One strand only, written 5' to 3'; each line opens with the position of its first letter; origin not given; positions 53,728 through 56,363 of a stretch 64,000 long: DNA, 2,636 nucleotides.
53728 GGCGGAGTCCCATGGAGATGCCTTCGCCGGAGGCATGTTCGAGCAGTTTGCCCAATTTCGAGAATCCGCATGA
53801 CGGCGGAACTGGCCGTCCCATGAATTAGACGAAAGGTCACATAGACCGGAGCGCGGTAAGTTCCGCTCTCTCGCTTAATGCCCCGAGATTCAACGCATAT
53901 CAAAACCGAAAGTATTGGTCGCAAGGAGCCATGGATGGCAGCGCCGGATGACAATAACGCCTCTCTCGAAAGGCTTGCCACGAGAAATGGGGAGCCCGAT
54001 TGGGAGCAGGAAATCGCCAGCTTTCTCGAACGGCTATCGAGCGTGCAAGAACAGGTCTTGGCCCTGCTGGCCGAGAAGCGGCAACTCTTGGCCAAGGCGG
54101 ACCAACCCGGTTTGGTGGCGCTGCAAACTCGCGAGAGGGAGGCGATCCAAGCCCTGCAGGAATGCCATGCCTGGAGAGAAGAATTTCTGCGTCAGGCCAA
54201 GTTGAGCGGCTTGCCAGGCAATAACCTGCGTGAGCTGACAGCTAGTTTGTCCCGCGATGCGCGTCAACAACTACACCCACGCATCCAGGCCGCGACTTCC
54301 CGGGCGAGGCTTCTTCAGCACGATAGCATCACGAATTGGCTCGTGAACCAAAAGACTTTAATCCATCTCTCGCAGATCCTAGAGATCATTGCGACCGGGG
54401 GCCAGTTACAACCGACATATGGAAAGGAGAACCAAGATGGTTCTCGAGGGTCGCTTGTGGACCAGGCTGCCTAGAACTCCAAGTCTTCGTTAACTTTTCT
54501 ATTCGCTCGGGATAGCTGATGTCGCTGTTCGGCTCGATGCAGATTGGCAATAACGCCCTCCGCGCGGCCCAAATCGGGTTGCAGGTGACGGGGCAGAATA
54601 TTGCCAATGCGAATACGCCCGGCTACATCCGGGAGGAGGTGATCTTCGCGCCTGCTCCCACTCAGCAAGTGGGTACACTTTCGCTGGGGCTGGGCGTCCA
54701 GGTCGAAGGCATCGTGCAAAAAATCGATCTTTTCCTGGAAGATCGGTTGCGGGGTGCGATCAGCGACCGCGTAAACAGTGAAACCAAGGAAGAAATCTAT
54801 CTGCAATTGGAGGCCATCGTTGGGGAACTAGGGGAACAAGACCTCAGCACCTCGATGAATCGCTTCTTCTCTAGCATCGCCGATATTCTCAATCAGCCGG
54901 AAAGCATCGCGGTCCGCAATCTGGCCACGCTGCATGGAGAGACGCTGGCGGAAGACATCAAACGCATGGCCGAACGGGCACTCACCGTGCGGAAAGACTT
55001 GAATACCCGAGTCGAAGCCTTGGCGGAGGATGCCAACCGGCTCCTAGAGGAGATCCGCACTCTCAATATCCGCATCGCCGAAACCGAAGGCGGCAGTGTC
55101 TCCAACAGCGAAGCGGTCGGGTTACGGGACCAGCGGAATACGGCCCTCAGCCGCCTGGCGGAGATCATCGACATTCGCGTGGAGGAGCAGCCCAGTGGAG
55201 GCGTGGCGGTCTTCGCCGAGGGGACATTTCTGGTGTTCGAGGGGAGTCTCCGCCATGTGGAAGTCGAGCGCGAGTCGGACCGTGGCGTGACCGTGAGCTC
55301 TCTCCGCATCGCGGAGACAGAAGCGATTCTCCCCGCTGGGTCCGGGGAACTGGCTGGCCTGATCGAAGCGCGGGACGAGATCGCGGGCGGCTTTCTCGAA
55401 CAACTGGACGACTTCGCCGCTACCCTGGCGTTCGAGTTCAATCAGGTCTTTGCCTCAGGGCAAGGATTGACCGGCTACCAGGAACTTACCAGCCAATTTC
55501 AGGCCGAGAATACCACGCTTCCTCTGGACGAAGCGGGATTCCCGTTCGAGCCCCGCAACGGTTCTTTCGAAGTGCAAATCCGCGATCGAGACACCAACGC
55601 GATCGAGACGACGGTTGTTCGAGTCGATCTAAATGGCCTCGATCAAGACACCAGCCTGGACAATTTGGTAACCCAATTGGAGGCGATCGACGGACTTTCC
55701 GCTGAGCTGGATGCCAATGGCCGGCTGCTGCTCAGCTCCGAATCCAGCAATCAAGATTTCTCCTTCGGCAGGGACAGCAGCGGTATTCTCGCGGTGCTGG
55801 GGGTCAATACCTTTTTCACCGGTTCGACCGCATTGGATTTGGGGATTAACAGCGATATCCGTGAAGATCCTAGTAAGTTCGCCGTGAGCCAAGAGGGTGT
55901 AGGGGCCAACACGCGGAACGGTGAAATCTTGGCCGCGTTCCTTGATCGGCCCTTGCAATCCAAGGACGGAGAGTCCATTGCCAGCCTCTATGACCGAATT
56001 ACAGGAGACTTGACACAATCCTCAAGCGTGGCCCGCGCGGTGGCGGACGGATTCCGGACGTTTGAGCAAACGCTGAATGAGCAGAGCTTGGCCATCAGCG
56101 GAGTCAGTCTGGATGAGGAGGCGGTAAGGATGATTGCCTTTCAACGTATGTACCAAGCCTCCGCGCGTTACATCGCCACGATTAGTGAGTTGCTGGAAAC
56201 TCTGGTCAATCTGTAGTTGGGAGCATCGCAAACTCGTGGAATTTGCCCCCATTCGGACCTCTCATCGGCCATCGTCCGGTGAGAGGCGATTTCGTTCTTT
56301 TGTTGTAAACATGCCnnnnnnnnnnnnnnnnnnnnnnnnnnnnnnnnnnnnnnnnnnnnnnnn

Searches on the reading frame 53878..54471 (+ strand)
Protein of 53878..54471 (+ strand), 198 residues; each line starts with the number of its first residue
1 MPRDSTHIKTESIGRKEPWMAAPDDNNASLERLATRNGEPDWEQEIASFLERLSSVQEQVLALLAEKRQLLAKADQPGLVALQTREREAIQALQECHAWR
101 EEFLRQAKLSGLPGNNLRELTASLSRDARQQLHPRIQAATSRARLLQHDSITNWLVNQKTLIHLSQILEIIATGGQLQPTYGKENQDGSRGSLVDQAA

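Call 6: search_protein_families(library=pfam, proteins=[window:53878-54471:+], max_evalue=0.01)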
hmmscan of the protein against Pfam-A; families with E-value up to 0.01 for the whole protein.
window:53878-54471:+ (198 aa): 1 family
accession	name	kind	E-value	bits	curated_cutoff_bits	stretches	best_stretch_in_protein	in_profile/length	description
PF05130.17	FlgN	-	1.3e-08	35.8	30.5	1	44-185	4-143/147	FlgN protein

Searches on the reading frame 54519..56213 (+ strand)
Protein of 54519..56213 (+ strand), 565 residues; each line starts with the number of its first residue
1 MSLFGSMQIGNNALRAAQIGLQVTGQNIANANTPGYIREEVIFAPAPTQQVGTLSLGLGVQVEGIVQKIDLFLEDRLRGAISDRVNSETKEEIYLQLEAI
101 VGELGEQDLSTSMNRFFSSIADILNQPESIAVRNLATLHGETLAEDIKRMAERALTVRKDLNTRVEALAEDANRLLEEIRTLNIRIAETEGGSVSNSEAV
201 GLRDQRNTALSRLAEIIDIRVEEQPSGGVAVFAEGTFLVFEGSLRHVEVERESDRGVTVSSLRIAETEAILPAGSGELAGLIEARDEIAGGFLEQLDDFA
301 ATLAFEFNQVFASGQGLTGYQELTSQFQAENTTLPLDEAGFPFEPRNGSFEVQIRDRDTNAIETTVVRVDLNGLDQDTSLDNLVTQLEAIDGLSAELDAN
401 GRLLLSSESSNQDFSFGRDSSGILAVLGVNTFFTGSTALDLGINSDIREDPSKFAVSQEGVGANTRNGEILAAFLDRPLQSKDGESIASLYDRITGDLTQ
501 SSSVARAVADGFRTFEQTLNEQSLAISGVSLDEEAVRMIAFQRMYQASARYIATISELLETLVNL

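Call 6: search_protein_families(library=pfam, proteins=[window:54519-56213:+], max_evalue=0.01)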
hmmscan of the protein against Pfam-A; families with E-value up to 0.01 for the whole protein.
window:54519-56213:+ (565 aa): 3 families
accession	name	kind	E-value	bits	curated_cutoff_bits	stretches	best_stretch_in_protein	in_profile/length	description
PF22638.1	FlgK_D1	-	8.3e-43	147.1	28.6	1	96-319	3-226/233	Flagellar hook-associated protein FlgK helical domain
PF06429.18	Flg_bbr_C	-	7.2e-12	45.1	23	1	522-565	3-46/46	Flagellar basal body rod FlgEFG protein C-terminal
PF00460.25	Flg_bb_rod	-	1.2e-05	25.6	20.7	1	7-36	1-30/31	Flagella basal body rod protein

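Call 76: list_cluster_members(proteins=[P0001, window:54519-56213:+, window:59541-60065:+])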
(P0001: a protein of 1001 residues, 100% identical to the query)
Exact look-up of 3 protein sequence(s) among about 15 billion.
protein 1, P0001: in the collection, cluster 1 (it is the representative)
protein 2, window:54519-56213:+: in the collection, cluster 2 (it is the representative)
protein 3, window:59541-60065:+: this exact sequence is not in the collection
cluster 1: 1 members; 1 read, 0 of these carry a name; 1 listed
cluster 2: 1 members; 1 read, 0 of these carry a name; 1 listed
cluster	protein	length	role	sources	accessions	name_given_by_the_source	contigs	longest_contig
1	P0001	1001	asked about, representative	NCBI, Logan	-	-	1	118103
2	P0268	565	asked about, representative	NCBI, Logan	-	-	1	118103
